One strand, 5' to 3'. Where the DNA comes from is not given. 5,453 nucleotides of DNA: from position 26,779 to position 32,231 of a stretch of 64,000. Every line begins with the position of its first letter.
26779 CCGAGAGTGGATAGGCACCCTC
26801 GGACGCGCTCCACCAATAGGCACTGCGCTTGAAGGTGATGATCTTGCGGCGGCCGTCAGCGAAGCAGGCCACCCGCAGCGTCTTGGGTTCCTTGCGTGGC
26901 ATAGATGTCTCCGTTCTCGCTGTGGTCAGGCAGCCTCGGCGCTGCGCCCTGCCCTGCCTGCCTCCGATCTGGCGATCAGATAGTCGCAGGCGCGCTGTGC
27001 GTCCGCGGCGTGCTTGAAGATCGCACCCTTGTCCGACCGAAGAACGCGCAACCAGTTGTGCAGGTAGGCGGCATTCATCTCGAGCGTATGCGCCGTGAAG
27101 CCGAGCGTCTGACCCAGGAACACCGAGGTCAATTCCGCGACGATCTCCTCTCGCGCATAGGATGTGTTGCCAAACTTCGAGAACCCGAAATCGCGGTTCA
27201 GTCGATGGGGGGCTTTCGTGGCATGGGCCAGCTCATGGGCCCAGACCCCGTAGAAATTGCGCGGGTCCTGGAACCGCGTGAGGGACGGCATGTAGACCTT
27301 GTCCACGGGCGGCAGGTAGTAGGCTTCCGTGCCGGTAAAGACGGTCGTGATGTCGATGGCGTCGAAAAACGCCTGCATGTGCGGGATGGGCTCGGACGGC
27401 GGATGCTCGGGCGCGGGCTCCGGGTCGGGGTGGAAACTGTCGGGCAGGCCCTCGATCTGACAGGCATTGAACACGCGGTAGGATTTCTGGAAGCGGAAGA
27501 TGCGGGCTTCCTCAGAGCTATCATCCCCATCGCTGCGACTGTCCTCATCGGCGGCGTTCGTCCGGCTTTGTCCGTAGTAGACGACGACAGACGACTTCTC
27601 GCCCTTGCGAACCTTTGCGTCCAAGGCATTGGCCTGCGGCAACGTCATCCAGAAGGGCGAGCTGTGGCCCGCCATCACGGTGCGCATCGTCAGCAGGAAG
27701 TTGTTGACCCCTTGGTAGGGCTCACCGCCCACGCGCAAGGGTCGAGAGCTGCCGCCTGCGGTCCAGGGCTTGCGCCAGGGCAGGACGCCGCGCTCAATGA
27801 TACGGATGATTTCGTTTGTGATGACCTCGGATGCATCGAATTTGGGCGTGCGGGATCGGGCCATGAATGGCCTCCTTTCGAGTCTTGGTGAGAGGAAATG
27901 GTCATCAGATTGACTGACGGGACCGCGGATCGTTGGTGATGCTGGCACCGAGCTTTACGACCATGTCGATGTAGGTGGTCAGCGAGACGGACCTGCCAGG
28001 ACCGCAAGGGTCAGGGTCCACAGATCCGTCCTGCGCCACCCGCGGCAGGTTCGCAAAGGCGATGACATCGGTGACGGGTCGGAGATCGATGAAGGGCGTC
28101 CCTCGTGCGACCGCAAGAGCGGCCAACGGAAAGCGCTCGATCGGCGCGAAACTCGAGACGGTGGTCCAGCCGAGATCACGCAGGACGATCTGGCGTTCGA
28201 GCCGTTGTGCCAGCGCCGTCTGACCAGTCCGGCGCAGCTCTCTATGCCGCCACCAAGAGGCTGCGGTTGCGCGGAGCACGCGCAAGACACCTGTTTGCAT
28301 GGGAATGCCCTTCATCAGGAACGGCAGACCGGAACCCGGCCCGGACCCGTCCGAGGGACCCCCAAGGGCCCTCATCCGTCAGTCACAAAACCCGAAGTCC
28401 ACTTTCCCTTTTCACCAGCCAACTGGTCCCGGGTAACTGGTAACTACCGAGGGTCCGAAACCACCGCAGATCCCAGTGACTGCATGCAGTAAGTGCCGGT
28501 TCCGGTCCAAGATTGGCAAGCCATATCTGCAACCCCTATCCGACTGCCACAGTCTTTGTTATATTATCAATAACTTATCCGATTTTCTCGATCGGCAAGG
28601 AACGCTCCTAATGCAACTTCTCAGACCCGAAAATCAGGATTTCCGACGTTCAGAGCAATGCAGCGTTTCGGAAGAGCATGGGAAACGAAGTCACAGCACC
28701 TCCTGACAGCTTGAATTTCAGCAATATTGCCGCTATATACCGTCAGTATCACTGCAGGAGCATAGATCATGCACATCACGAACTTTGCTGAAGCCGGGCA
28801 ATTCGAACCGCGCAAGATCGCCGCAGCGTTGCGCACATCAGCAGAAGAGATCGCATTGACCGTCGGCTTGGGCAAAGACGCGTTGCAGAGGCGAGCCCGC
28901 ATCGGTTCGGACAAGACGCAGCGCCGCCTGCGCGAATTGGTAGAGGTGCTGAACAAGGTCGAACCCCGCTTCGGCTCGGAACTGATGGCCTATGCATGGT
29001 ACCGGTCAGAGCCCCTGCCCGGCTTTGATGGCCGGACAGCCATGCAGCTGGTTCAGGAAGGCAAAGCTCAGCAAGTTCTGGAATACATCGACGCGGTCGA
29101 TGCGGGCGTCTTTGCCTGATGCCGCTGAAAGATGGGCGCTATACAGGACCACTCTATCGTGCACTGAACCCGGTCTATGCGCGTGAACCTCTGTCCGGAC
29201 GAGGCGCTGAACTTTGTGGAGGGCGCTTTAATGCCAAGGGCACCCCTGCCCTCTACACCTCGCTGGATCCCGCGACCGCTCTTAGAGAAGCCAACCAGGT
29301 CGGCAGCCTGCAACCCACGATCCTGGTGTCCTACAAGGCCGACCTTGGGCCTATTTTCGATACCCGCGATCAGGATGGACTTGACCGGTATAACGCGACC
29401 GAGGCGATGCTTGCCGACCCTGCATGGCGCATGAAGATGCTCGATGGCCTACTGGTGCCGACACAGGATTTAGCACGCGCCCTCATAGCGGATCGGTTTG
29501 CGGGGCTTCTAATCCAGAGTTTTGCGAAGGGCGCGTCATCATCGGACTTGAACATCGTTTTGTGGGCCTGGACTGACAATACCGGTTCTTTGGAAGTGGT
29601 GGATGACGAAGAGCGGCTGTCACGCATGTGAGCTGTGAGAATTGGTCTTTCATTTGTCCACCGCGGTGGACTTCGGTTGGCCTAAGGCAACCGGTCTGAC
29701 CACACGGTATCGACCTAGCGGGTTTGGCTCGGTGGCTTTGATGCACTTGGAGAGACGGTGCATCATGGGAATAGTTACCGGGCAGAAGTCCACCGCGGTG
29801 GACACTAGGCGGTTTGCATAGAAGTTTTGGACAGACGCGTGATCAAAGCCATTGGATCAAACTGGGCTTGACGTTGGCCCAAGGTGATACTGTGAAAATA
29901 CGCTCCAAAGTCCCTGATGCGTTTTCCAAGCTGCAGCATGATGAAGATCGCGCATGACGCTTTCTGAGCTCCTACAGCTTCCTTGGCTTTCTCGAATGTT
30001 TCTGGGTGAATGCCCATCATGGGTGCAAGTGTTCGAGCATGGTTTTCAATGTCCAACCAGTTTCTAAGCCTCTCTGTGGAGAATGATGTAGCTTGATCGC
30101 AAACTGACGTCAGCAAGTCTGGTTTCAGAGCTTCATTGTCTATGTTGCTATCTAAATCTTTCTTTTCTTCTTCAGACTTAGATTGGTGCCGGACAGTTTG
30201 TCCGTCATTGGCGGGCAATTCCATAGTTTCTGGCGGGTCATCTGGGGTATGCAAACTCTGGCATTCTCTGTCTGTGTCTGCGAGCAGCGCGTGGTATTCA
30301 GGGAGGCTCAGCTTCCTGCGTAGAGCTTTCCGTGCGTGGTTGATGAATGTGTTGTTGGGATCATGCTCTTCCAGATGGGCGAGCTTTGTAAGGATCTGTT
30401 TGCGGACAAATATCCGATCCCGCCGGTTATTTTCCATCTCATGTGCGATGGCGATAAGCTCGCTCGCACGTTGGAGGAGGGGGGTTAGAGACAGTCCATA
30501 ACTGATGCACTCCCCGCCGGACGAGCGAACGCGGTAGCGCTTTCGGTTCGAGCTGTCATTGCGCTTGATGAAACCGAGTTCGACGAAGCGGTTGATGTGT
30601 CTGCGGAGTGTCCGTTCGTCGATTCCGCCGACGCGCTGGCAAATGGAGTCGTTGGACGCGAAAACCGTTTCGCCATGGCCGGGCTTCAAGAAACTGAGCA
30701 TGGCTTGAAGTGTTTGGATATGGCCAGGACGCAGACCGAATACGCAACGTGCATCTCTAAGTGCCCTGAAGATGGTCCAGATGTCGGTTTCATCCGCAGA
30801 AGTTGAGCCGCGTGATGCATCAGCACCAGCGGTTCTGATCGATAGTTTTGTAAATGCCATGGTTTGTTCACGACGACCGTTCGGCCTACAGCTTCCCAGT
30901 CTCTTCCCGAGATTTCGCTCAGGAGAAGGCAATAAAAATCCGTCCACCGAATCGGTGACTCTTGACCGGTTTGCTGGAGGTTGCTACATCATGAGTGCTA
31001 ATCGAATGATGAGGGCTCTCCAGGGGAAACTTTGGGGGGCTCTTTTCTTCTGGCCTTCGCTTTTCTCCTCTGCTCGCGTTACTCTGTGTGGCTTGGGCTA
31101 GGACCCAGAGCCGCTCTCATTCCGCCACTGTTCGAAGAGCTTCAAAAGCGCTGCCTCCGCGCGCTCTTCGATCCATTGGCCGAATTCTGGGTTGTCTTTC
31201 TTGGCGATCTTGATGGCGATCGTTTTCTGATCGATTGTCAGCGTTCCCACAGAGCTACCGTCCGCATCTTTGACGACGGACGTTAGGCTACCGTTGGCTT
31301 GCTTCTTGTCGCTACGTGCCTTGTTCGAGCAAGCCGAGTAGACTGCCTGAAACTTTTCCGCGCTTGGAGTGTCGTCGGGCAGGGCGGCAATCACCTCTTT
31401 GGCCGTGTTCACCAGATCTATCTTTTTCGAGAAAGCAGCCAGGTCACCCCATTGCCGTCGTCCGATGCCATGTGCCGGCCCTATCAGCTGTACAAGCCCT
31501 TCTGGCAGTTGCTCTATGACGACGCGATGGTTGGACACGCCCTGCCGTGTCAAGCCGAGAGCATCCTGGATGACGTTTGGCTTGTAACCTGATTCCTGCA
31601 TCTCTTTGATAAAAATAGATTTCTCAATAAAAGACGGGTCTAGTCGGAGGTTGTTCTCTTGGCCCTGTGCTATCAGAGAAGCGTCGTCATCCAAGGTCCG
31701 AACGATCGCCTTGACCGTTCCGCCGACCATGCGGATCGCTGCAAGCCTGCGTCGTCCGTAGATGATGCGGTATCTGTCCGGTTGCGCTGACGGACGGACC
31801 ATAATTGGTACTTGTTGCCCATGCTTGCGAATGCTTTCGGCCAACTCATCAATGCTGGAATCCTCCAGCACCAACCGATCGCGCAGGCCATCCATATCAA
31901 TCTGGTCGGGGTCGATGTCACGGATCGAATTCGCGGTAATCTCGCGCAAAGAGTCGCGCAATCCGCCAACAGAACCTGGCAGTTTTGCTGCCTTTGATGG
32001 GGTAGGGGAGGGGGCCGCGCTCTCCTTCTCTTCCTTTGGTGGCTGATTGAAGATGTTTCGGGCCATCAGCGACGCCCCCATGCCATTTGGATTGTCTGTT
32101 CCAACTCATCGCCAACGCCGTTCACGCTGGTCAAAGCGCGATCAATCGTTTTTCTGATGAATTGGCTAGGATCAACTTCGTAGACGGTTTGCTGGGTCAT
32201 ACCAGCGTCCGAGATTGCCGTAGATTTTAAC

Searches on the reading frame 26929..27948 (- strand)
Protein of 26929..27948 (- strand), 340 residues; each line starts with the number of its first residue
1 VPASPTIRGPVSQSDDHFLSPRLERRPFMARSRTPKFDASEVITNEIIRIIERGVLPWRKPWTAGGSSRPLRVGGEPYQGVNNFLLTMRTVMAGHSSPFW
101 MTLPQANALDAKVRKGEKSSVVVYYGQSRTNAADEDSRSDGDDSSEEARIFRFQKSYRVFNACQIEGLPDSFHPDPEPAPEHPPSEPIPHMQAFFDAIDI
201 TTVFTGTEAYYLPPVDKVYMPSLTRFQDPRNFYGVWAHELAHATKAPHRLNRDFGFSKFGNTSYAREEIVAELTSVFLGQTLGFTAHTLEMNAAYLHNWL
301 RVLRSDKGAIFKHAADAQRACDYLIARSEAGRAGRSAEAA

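Call 79: search_protein_families(library=pfam, proteins=[window:26929-27948:-], max_evalue=0.00001)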
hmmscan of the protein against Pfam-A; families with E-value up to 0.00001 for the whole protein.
window:26929-27948:- (340 aa): 2 families
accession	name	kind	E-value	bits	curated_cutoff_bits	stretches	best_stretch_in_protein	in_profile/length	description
PF18818.7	MPTase-PolyVal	-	8.8e-38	129.7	27.5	1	190-315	2-125/126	Zincin-like metallopeptidase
PF08401.16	ArdcN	-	1.1e-32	113.3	22.6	1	38-160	2-123/123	N-terminal domain of anti-restriction factor ArdC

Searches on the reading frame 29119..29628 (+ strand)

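Call 81: search_protein_families(library=pfam, proteins=[window:29119-29628:+], max_evalue=0.0001)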
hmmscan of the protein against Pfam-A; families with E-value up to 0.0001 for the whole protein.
window:29119-29628:+ (170 aa): 1 family
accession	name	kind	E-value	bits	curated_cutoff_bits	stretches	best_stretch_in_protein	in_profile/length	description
PF08808.17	RES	-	5.6e-22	78.9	23.2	1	11-167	1-154/157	RES domain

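Call 83: search_protein_families(library=padloc, proteins=[window:29119-29628:+], max_evalue=0.001)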
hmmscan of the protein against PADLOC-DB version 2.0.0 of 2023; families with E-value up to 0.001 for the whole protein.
window:29119-29628:+ (170 aa): 0 families

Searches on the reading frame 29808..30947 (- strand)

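Call 81: search_protein_families(library=pfam, proteins=[window:29808-30947:-], max_evalue=0.0001)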
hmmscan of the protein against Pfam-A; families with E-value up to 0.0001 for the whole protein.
window:29808-30947:- (380 aa): 2 families
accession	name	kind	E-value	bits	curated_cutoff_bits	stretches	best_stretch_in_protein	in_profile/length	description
PF03428.19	RP-C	-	2.4e-29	102.8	24.4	1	49-185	19-160/175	Replication protein C N-terminal domain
PF11800.13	RP-C_C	-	8e-15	55.4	32.6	1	277-367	3-94/102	Replication protein C C-terminal region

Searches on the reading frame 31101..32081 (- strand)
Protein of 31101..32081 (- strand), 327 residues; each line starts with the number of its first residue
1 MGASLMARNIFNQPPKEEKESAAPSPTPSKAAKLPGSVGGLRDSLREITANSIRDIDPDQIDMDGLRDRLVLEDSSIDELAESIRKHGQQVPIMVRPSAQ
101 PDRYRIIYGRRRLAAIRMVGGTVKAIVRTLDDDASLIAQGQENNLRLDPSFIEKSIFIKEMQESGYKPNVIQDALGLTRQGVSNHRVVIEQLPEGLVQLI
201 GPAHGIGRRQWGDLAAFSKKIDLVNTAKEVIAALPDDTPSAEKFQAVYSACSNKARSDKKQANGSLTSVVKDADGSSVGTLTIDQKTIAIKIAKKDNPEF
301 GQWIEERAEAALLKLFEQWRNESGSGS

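Call 79: search_protein_families(library=pfam, proteins=[window:31101-32081:-], max_evalue=0.00001)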
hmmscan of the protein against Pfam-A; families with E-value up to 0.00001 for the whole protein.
window:31101-32081:- (327 aa): 2 families
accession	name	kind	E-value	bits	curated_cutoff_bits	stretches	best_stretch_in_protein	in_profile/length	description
PF02195.25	ParB_N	-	1.6e-12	47.7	26.3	1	52-136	2-86/95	ParB N-terminal domain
PF07506.17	RepB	-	1.1e-06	29.2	30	1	150-306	6-176/185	RepB plasmid partitioning protein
